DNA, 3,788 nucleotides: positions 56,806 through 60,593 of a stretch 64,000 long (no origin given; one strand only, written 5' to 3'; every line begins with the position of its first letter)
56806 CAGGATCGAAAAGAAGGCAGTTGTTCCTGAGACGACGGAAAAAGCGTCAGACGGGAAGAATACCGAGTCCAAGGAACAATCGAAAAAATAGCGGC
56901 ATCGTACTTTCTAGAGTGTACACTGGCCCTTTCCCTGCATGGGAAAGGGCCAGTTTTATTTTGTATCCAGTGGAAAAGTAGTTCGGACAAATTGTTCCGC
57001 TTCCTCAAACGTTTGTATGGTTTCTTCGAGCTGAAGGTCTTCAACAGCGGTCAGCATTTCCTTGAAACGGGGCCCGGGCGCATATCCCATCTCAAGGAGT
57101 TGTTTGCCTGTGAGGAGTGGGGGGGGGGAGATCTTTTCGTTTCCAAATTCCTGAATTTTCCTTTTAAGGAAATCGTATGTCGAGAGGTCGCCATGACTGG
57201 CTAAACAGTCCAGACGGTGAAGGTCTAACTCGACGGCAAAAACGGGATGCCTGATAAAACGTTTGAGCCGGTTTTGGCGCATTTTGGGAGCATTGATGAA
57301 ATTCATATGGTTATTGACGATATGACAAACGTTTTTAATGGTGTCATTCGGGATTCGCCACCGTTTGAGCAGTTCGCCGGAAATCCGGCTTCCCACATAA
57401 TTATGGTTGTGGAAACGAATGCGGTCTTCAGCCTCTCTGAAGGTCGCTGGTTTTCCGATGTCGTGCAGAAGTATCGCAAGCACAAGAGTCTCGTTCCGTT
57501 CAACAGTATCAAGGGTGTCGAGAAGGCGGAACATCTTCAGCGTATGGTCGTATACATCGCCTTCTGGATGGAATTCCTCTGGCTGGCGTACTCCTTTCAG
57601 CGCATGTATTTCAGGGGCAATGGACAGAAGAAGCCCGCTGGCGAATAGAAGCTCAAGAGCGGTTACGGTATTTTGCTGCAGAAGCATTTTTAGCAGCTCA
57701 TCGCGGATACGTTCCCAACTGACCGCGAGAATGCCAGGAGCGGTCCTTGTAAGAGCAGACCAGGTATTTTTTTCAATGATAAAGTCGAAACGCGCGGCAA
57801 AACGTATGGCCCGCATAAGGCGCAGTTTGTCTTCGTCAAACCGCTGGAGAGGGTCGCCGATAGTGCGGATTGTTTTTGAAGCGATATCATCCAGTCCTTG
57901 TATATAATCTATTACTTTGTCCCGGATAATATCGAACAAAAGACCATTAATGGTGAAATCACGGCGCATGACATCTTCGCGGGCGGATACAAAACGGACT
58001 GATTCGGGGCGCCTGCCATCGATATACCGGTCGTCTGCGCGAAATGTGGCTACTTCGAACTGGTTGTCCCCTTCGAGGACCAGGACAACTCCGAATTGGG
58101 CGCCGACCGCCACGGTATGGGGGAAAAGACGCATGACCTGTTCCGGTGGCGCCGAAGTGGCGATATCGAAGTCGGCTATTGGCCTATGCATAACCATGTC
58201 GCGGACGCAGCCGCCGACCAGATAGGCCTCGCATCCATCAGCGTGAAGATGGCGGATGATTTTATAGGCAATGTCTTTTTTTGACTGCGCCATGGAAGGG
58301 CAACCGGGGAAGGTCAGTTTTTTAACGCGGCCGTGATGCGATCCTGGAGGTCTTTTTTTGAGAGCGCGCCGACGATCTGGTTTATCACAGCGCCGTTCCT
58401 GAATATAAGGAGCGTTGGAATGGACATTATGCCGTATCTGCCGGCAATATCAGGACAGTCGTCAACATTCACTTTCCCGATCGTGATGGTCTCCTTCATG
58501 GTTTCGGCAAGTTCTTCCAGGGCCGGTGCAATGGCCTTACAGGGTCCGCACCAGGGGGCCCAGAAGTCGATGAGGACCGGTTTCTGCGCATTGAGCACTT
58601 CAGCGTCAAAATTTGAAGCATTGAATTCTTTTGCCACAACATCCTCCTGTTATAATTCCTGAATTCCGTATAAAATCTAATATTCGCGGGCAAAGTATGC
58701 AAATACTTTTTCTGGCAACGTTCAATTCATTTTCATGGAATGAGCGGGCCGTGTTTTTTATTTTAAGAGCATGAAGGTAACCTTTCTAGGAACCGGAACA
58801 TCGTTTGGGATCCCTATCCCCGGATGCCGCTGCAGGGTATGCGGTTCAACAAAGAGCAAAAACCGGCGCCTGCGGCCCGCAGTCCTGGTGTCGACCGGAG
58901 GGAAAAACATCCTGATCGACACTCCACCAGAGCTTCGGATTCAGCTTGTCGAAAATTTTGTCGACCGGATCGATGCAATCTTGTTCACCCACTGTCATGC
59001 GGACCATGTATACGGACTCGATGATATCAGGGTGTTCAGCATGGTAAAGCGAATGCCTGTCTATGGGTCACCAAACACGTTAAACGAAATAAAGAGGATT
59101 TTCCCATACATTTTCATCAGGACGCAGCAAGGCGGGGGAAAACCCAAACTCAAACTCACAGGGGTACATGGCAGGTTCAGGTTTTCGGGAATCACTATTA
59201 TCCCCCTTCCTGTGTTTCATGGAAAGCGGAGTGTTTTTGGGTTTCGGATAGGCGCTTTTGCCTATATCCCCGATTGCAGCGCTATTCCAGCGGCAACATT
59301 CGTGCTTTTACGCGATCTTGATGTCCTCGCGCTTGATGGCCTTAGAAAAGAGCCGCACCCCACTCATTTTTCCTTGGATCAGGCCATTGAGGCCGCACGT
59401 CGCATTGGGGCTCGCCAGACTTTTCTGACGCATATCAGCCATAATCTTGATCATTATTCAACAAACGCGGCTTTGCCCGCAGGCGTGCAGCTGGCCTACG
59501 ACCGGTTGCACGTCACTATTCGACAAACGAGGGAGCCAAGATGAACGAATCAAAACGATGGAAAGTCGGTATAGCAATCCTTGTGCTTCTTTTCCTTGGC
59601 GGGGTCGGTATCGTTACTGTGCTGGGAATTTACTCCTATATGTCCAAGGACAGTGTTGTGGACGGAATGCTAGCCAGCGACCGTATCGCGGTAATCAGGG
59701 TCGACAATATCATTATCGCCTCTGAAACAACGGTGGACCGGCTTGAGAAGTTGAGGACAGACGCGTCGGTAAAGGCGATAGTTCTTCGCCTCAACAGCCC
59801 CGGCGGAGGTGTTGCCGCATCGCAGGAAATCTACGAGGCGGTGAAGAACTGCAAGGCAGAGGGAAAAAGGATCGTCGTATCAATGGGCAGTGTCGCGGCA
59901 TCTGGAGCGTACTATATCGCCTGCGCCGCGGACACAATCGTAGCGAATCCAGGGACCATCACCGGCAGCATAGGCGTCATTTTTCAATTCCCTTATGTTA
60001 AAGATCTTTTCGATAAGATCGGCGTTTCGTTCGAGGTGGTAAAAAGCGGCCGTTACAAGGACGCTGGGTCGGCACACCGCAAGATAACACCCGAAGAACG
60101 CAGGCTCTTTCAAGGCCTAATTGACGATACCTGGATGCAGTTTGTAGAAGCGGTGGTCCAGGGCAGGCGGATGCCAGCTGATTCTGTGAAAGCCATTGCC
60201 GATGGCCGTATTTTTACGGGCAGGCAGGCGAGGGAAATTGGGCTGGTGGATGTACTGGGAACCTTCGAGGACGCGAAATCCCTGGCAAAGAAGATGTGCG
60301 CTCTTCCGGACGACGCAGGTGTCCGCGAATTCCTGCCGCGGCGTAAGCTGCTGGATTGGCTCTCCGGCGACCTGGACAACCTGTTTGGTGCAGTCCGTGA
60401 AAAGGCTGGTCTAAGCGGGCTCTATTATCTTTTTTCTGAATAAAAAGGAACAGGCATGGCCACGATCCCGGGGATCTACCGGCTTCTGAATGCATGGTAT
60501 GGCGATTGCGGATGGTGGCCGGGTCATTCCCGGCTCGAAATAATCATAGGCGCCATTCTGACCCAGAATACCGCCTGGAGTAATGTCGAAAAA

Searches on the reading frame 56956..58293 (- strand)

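Call 41: search_protein_families(library=pfam, proteins=[window:56956-58293:-], max_evalue=0.0001)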
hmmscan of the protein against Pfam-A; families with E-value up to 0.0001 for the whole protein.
window:56956-58293:- (445 aa): 4 families
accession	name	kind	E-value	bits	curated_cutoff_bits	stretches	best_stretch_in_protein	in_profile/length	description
PF01743.26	PolyA_pol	-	3e-36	125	23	1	23-143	1-126/126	Poly A polymerase head domain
PF12627.12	PolyA_pol_RNAbd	-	2e-14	53.5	22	1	170-231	1-62/64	Probable RNA and SrmB- binding site of polymerase A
PF01966.28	HD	-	2.2e-11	44.5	22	1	247-343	1-103/116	HD domain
PF13735.12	tRNA_NucTran2_2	-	2.7e-06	27.9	27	0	394-432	105-144/149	tRNA nucleotidyltransferase domain 2 putative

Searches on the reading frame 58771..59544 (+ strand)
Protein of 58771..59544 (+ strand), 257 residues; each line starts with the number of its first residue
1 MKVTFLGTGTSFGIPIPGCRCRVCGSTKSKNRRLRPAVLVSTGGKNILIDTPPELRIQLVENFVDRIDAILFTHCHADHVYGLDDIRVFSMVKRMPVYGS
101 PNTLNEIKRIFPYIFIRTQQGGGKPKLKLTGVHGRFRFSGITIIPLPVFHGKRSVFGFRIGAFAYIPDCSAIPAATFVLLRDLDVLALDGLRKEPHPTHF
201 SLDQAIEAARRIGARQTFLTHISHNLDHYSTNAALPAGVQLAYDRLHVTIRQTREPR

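Call 41: search_protein_families(library=pfam, proteins=[window:58771-59544:+], max_evalue=0.0001)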
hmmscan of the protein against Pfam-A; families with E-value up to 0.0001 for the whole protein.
window:58771-59544:+ (257 aa): 2 families
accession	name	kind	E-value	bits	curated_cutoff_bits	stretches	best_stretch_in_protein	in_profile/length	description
PF12706.13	Lactamase_B_2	-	6.8e-37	127.4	27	1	46-222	2-200/200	Beta-lactamase superfamily domain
PF00753.33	Lactamase_B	-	1.2e-08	35.6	22.7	1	37-87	8-64/196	Metallo-beta-lactamase superfamily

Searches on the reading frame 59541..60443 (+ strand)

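Call 41: search_protein_families(library=pfam, proteins=[window:59541-60443:+], max_evalue=0.0001)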
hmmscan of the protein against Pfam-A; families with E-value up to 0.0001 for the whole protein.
window:59541-60443:+ (300 aa): 4 families
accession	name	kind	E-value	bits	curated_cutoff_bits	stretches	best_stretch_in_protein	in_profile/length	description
PF01343.23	Peptidase_S49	-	9.4e-54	182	24.9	1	105-251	3-149/154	Peptidase family S49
PF00574.28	CLP_protease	-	6.1e-09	36.4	20.2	1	43-131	12-97/182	Clp protease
PF25145.1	NfeD1b_N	-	7.7e-07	29.3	40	1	72-147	26-98/189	NfeD1b, N-terminal domain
PF01972.22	SDH_protease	-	6.7e-06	25.8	31.3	1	68-144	82-155/286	ClpP-like SDH-type serine proteinase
